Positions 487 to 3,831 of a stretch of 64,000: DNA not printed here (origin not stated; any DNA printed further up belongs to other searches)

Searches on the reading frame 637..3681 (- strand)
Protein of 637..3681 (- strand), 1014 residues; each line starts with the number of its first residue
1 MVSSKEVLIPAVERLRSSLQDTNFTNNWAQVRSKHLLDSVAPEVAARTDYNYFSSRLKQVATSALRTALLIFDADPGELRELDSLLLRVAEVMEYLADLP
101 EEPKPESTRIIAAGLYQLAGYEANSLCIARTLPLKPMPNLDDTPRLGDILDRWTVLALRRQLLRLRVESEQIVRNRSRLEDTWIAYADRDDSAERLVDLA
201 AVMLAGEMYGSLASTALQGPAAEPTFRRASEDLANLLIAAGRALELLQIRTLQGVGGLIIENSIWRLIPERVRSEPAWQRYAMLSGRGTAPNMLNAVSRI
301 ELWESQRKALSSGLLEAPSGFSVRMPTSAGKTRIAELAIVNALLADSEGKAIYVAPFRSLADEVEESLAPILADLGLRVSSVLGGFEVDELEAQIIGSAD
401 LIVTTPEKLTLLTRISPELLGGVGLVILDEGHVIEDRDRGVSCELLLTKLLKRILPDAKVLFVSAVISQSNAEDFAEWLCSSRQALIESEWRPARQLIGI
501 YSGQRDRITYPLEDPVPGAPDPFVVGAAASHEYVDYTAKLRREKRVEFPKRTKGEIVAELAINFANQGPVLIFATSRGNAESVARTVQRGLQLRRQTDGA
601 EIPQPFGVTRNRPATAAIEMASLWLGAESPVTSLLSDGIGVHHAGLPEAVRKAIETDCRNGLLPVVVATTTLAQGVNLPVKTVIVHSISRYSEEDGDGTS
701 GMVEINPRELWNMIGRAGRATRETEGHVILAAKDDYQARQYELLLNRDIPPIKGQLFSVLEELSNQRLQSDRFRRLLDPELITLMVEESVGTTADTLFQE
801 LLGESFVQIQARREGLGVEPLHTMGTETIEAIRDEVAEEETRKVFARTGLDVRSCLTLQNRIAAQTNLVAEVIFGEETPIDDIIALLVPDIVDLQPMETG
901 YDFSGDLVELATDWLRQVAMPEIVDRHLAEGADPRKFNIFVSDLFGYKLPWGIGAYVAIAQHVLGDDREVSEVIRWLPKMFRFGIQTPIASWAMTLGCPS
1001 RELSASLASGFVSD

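Call 3: search_protein_families(library=pfam, proteins=[window:637-3681:-], max_evalue=0.1)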
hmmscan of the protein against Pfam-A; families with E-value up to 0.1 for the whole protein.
window:637-3681:- (1014 aa): 3 families
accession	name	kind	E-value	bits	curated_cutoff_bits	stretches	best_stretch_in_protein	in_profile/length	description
PF00270.35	DEAD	-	4.2e-26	92.1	26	1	306-474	4-166/167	DEAD/DEAH box helicase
PF00271.37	Helicase_C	-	1.2e-08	35.6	23.5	1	639-720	42-109/110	Helicase conserved C-terminal domain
PF04851.21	ResIII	-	3e-05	24.4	22.5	1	305-437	7-140/164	Type III restriction enzyme, res subunit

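Call 4: search_protein_families(library=padloc, proteins=[window:637-3681:-], max_evalue=0.1)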
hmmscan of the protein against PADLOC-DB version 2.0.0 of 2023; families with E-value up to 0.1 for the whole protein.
window:637-3681:- (1014 aa): 42 families (the best 25 are shown)
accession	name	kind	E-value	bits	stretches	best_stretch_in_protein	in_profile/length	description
PDLC00192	HamB1|HamB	-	1.3e-106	355.5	2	16-739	10-674/1104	DEAD-box helicase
PDLC00194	HamB1|HamB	-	1.4e-100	335.6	1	262-1008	195-946/995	DEAD-box helicase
PDLC00174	HamB1|HamB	-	8.9e-88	293.3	1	29-741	32-716/1163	DEAD-box helicase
PDLC00188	HamB1|HamB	-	4.6e-86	287.8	1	232-741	183-666/1037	DEAD-box helicase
PDLC04531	PDC-M23B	-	2.6e-74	248.9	1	249-771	251-751/1060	-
PDLC00178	HamB1|HamB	-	1e-54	183.8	1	240-739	194-665/830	DEAD-box helicase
PDLC00175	HamB1|HamB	-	2.4e-49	165.6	1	301-733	225-636/1000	DEAD-box helicase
PDLC00187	HamB1|HamB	-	1e-40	137.8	1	318-740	156-527/851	DEAD-box helicase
PDLC00186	HamB1|HamB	-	4.9e-40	135.3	2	300-477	145-315/864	DEAD-box helicase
PDLC00200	HamB2|HamB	-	4.3e-39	132.2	2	555-763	377-562/865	DEAD-box helicase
PDLC04532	PDC-M23B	-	1.1e-38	130.8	1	299-738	305-732/817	-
PDLC04530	PDC-M23B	-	1.3e-38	130.6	2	300-507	64-286/828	-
PDLC00183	HamB1|HamB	-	1.1e-31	108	1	296-499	241-443/509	DEAD-box helicase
PDLC03960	SngC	-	2.3e-27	94.1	1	278-725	22-364/720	-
PDLC00185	HamB1|HamB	-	1.1e-26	90.9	1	315-734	154-528/871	DEAD-box helicase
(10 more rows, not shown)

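Call 5: search_protein_families(library=ncbifam, proteins=[window:637-3681:-], max_evalue=0.1)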
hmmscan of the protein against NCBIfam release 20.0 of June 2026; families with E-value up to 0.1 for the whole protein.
window:637-3681:- (1014 aa): 26 families (the best 25 are shown)
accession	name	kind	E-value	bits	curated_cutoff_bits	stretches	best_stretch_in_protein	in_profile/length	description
NF002654.0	PRK02362.1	equivalog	5.7e-59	200.1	887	2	301-504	23-213/739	ATP-dependent DNA helicase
NF001308.0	PRK00254.1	equivalog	3.1e-51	174.5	1216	2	301-501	23-208/720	ATP-dependent DNA helicase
NF002251.0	PRK01172.1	equivalog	4.5e-49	167.3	891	2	298-501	19-208/674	ATP-dependent DNA helicase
NF040935.1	helicase_Hel308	equivalog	3.4e-46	157.7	1200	2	302-505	27-214/704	ATP-dependent DNA helicase Hel308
TIGR04121.1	DEXH_lig_assoc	equivalog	1.3e-23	82.6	850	2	323-486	33-205/804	ligase-associated DNA damage response DEXH box helicase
NF010338.0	PRK13767.1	equivalog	2.4e-11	42.6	849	2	315-468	45-219/877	ATP-dependent helicase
NF053631.1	RNA_helic_CshA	equivalog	3.3e-07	29.5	646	1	327-432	45-151/434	degradosome RNA helicase CshA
NF010337.0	PRK13766.1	equivalog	6.9e-07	27.8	610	1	323-432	35-142/781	Hef nuclease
TIGR00614.1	recQ_fam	subfamily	4.7e-06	25.7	219.8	1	640-734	254-334/470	RecQ family ATP-dependent DNA helicase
TIGR03817.1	DECH_helic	hypoth_equivalog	1.8e-05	23.2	874.1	1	322-493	55-228/742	helicase/secretion neighborhood putative DEAH-box helicase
NF007882.0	PRK10590.1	equivalog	3e-05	23.2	743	1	350-437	77-164/456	ATP-dependent RNA helicase RhlE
NF053711.1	RNA_heli_RhlE1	exception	4.3e-05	22.5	750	1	344-469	70-191/434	RNA helicase RhlE1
NF008164.0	PRK10917.1-2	equivalog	9.3e-05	20.9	785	0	633-685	516-568/704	ATP-dependent DNA helicase RecG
NF008166.0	PRK10917.1-4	equivalog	0.0003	19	864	0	329-433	308-409/705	ATP-dependent DNA helicase RecG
NF003390.0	PRK04537.1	equivalog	0.00055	19.1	732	1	329-488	57-223/572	ATP-dependent RNA helicase RhlB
NF008279.0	PRK11057.1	equivalog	0.003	16.1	1015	0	640-690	264-315/608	ATP-dependent DNA helicase RecQ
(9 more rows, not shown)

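Call 8: find_encoding_contigs(protein=window:637-3681:-, flank=10000, max_places=6)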
Protein window:637-3681:- (1014 aa): no gene with exactly this product is on record in the collection.

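Call 11: find_related_loci(query=window:637-3681:-, collection=genome_contigs, flank=10000)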
Query window:637-3681:- (1014 aa) in genome_contigs; peptide patterns used: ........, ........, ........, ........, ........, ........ (x = any residue, [..] = any of these).
24 stretches matched a pattern; 1 encode a relative of the query (tblastn E <= 1e-3); 1 distinct loci.
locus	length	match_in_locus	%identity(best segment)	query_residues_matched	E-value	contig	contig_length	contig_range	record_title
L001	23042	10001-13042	73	1-1014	0e+0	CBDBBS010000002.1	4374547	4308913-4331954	MAG: Dehalococcoidia bacterium isolate ddb4ac3d-8f21-48f8-a382-dd94587b0ab6 genome assembly, contig: contig_2, whole gen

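Call 16: find_homologous_proteins(query=window:637-3681:-, max_evalue=1e-20)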
Query window:637-3681:- (1014 aa): 281 proteins with E <= 1e-20 among 8000 candidates; the best 120 are listed.
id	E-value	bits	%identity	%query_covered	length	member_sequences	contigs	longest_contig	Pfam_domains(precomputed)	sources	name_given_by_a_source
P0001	0.0e+0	2110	95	100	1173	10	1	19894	PF00270.36,PF00271.38,PF08797.17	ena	-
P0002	0.0e+0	1894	84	100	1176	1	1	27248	PF00270.36,PF00271.38,PF04851.22,PF08797.17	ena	-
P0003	0.0e+0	1886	84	100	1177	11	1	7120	PF00270.36,PF00271.38,PF04851.22,PF08797.17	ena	-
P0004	0.0e+0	1697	75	100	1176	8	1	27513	PF00270.36,PF00271.38,PF08797.17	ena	-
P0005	0.0e+0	1686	75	99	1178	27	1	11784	PF00270.36,PF00271.38,PF08797.17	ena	-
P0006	0.0e+0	1673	75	100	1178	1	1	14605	PF00270.36,PF00271.38,PF08797.17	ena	-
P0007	0.0e+0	1669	74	100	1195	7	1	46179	PF00270.36,PF00271.38,PF04851.22,PF08797.17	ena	-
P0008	0.0e+0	1669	75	100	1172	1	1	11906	PF00270.36,PF00271.38,PF08797.17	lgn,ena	-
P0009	0.0e+0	1653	74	100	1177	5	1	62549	PF00270.36,PF00271.38,PF04851.22,PF08797.17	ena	-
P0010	0.0e+0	1647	74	100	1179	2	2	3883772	PF00270.36,PF00271.38,PF08797.17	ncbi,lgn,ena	-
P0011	0.0e+0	1639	73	100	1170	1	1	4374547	PF00270.36,PF00271.38,PF04851.22,PF08797.17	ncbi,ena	-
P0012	0.0e+0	1635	74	100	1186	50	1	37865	PF00270.36,PF00271.38,PF04851.22,PF08797.17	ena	-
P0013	0.0e+0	1628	72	100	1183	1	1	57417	PF00270.36,PF00271.38,PF04851.22,PF08797.17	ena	-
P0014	0.0e+0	1627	73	100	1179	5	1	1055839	PF00270.36,PF00271.38,PF04851.22,PF08797.17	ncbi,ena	-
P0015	0.0e+0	1625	73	100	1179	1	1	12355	PF00270.36,PF00271.38,PF04851.22,PF08797.17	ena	-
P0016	0.0e+0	1617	73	100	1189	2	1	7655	PF00270.36,PF00271.38,PF04851.22,PF08797.17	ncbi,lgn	-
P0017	0.0e+0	1615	72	100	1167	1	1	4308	PF00270.36,PF00271.38,PF04851.22,PF08797.17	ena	-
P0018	0.0e+0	1612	72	100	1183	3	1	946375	PF00270.36,PF00271.38,PF04851.22,PF08797.17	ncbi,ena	-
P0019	0.0e+0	1611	71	100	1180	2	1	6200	PF00270.36,PF00271.38,PF04851.22,PF08797.17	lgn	-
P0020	0.0e+0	1600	72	100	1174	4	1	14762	PF00270.36,PF00271.38,PF04851.22,PF08797.17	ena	-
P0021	0.0e+0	1588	71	100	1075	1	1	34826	PF00270.36,PF00271.38,PF04851.22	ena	-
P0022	0.0e+0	1579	70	100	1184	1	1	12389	PF00270.36,PF00271.38,PF04851.22,PF08797.17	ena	-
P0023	0.0e+0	1566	70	100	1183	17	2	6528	PF00270.36,PF00271.38,PF04851.22,PF08797.17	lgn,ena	-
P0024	0.0e+0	1553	70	100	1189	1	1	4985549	PF00270.36,PF00271.38,PF04851.22,PF08797.17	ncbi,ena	-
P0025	0.0e+0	1511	68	100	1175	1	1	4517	PF00270.36,PF00271.38,PF04851.22,PF08797.17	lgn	-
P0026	0.0e+0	1508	67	100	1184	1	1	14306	PF00270.36,PF00271.38,PF04851.22,PF08797.17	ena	-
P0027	0.0e+0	1498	67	100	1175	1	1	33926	PF00270.36,PF00271.38,PF04851.22,PF08797.17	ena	-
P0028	0.0e+0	1490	67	100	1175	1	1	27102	PF00270.36,PF00271.38,PF04851.22,PF08797.17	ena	-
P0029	0.0e+0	1476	66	100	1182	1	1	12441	PF00270.36,PF00271.38,PF04851.22,PF08797.17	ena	-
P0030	0.0e+0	1473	66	100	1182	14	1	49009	PF00270.36,PF00271.38,PF04851.22,PF08797.17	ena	-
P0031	0.0e+0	1472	66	100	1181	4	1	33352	PF00270.36,PF00271.38,PF04851.22,PF08797.17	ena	-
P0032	0.0e+0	1456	65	100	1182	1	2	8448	PF00270.36,PF00271.38,PF04851.22,PF08797.17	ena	-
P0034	0.0e+0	1330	71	82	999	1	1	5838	PF00270.36,PF00271.38,PF04851.22,PF08797.17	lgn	-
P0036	0.0e+0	1154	76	68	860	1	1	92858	PF00270.36,PF00271.38,PF08797.17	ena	-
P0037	0.0e+0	1143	53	100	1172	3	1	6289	PF00270.36,PF00271.38,PF04851.22,PF08797.17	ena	-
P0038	0.0e+0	1134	53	100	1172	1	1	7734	PF00270.36,PF00271.38,PF04851.22,PF08797.17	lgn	-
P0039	0.0e+0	1132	75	67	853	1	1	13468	PF00270.36,PF00271.38,PF08797.17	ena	-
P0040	0.0e+0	1125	53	100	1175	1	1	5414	PF00270.36,PF00271.38,PF04851.22,PF08797.17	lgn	-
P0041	0.0e+0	1118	53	100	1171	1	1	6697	PF00270.36,PF00271.38,PF04851.22,PF08797.17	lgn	-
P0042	0.0e+0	1118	76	66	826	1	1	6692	PF00270.36,PF00271.38,PF08797.17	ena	-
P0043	0.0e+0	1094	52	100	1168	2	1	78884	PF00270.36,PF00271.38,PF04851.22,PF08797.17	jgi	-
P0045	0.0e+0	1076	50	100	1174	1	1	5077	PF00270.36,PF00271.38,PF04851.22,PF08797.17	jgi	-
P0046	0.0e+0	1065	50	100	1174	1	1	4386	PF00270.36,PF00271.38,PF04851.22,PF08797.17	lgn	-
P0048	3.8e-289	980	47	99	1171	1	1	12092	PF00270.36,PF00271.38,PF04851.22,PF08797.17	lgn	-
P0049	5.1e-286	970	75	57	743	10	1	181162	PF00271.38,PF08797.17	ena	-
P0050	6.5e-279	946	47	100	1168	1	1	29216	PF00270.36,PF00271.38,PF04851.22,PF08797.17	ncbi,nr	ncbi:MAG: DEAD/DEAH box helicase [Dehalococcoidia bacterium]|nr:DEAD/DEAH box helicase [Dehalococcoi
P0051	1.4e-271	922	45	99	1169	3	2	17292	PF00270.36,PF00271.38,PF04851.22,PF08797.17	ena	-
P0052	2.7e-270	918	45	99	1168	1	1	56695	PF00270.36,PF00271.38,PF04851.22,PF08797.17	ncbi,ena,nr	ncbi:MAG: hypothetical protein CVU47_01310 [Chloroflexi bacterium HGW-Chloroflexi-9]|nr:MAG: hypothe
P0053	6.7e-269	913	46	100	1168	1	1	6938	PF00270.36,PF00271.38,PF04851.22,PF08797.17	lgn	-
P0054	7.8e-269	913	46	99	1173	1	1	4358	PF00270.36,PF00271.38,PF04851.22,PF08797.17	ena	-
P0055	5.2e-268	910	46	99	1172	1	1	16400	PF00270.36,PF00271.38,PF04851.22,PF08797.17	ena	-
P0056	6.2e-268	910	45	99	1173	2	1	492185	PF00270.36,PF00271.38,PF04851.22,PF08797.17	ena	-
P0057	9.7e-263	893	46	98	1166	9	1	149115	PF00270.36,PF00271.38,PF04851.22,PF08797.17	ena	-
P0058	2.6e-262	891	45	99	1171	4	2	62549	PF00270.36,PF00271.38,PF04851.22,PF08797.17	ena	-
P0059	8.3e-262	890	45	100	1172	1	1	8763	PF00270.36,PF00271.38,PF04851.22,PF08797.17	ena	-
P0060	2.5e-261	888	45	99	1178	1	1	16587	PF00270.36,PF00271.38,PF04851.22,PF08797.17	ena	-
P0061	2.5e-259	881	44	99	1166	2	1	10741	PF00270.36,PF00271.38,PF04851.22,PF08797.17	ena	-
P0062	1.2e-258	879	45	99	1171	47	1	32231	PF00270.36,PF00271.38,PF04851.22,PF08797.17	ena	-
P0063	9.8e-258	876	44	99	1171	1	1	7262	PF00270.36,PF00271.38,PF04851.22,PF08797.17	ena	-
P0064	1.5e-254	866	42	99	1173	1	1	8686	PF00270.36,PF00271.38,PF04851.22,PF08797.17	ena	-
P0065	2.5e-253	861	43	99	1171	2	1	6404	PF00270.36,PF00271.38,PF08797.17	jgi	jgi:helicase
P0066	4.5e-250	851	41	99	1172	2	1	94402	PF00270.36,PF00271.38,PF04851.22,PF08797.17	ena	-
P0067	1.6e-247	842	44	96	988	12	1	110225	PF00270.36,PF00271.38,PF04851.22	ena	-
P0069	1.1e-242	826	42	99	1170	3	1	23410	PF00270.36,PF00271.38,PF04851.22,PF08797.17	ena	-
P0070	8.0e-242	823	43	99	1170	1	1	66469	PF00270.36,PF00271.38,PF04851.22,PF08797.17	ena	-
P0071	1.7e-240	819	42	98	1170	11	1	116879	PF00270.36,PF00271.38,PF04851.22,PF08797.17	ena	-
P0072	3.6e-240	818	43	100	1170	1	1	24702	PF00270.36,PF00271.38,PF08797.17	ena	-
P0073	1.2e-239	816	42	98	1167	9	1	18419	PF00270.36,PF00271.38,PF04851.22,PF08797.17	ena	-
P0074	1.3e-239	816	41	100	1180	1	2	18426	PF00270.36,PF00271.38,PF04851.22,PF08797.17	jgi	jgi:helicase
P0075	3.7e-239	815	42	100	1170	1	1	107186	PF00270.36,PF00271.38,PF04851.22,PF08797.17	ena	-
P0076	1.5e-238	813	42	98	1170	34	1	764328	PF00270.36,PF00271.38,PF04851.22,PF08797.17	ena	-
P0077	5.9e-237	807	42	98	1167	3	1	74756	PF00270.36,PF00271.38,PF08797.17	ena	-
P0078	1.1e-236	806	43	98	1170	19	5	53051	PF00270.36,PF00271.38,PF04851.22,PF08797.17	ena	-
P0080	1.9e-236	806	42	100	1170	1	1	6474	PF00270.36,PF00271.38,PF08797.17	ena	-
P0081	1.8e-235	802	42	100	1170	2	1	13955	PF00270.36,PF00271.38,PF04851.22,PF08797.17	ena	-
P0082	7.7e-235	800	42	100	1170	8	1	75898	PF00270.36,PF00271.38,PF04851.22,PF08797.17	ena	-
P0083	3.5e-233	795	42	98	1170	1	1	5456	PF00270.36,PF00271.38,PF08797.17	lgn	-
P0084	1.5e-230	786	41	100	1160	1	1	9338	PF00270.36,PF00271.38,PF04851.22,PF08797.17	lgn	-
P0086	4.5e-228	778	41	100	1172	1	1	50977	PF00270.36,PF00271.38,PF04851.22,PF08797.17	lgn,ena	-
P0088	7.0e-215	734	48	72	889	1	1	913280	PF00270.36,PF00271.38,PF04851.22,PF08797.17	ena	-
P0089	8.3e-213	727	44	81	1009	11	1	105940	PF00270.36,PF00271.38,PF04851.22,PF08797.17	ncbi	ncbi:MAG: DEAD/DEAH box helicase [Candidatus Tectimicrobiota bacterium]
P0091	2.2e-210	719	47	72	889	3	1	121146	PF00270.36,PF00271.38,PF04851.22,PF08797.17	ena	-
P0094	3.3e-165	570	36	98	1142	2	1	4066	PF00270.36,PF00271.38,PF04851.22,PF08797.17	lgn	-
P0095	1.1e-163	565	35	98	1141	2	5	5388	PF00270.36,PF00271.38,PF04851.22,PF08797.17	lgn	-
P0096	1.2e-163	565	35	98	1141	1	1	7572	PF00270.36,PF00271.38,PF04851.22,PF08797.17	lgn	-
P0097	4.4e-163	563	34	98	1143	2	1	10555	PF00270.36,PF00271.38,PF04851.22,PF08797.17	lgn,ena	-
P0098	4.6e-161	556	35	98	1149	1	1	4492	PF00270.36,PF00271.38,PF04851.22,PF08797.17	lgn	-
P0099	1.4e-159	551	36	98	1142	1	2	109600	PF00270.36,PF00271.38,PF04851.22,PF08797.17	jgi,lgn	jgi:helicase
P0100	1.2e-158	548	34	98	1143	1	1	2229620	PF00270.36,PF00271.38,PF08797.17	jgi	-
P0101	2.6e-158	547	35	98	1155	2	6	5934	PF00270.36,PF00271.38,PF04851.22,PF08797.17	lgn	-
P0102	7.9e-157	542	34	98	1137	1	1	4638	PF00270.36,PF00271.38,PF04851.22,PF08797.17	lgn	-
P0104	3.7e-156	540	36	98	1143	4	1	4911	PF00270.36,PF00271.38,PF04851.22,PF08797.17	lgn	-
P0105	2.2e-155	537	35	99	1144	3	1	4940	PF00270.36,PF00271.38,PF04851.22,PF08797.17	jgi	jgi:superfamily II DNA/RNA helicase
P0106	2.2e-154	534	35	98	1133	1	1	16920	PF00270.36,PF00271.38,PF04851.22,PF08797.17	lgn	-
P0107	3.7e-151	523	32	98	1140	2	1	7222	PF00270.36,PF00271.38,PF04851.22,PF08797.17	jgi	-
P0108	9.7e-151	522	33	98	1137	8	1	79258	PF00270.36,PF00271.38,PF04851.22,PF08797.17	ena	-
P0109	8.5e-149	516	32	98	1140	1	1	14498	PF00270.36,PF00271.38,PF04851.22,PF08797.17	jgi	-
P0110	1.7e-148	514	33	98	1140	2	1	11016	PF00270.36,PF00271.38,PF04851.22,PF08797.17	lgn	-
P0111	2.6e-148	514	35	99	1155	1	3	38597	PF00270.36,PF00271.38,PF08797.17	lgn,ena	-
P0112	6.6e-148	513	32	98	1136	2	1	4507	PF00270.36,PF00271.38,PF04851.22,PF08797.17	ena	-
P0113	6.8e-147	509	34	98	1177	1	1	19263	PF00270.36,PF00271.38,PF04851.22,PF08797.17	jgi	-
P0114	7.9e-146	506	35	95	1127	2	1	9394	PF00270.36,PF00271.38,PF04851.22,PF08797.17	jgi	jgi:superfamily II DNA/RNA helicase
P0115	1.3e-145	505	34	98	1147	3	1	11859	PF00270.36,PF00271.38,PF04851.22,PF08797.17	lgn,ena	-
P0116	1.6e-143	498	32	99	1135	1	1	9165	PF00270.36,PF00271.38,PF04851.22,PF08797.17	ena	-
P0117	2.2e-143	498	34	97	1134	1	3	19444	PF00270.36,PF00271.38,PF04851.22,PF08797.17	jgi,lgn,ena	-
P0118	3.3e-143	497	32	95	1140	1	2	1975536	PF00270.36,PF00271.38,PF04851.22,PF08797.17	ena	-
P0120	4.8e-141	490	32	98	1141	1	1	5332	PF00270.36,PF00271.38,PF04851.22,PF08797.17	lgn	-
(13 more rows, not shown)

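Call 18: find_encoding_contigs(protein=P0001, flank=8000, max_places=3)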
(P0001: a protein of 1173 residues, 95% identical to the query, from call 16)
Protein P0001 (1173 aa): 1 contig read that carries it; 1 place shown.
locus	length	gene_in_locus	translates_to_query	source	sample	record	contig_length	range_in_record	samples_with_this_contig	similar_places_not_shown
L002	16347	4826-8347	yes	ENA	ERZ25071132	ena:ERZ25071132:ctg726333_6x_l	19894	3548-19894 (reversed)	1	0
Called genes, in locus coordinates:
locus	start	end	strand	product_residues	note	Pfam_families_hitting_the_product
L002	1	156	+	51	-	?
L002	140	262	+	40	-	-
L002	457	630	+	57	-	-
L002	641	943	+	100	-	-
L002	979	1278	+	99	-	-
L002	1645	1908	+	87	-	-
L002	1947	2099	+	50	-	-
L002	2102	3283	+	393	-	PF05598:DUF772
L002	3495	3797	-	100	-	-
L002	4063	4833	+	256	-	PF08878:HamA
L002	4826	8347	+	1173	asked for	PF00270:DEAD, PF00271:Helicase_C (weak), PF08797:HIRAN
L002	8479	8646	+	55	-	-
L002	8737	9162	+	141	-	PF04075:F420H2_quin_red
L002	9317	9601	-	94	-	PF01527:HTH_Tnp_1 (weak), PF13518:HTH_28 (weak)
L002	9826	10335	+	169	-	PF14280:DUF4365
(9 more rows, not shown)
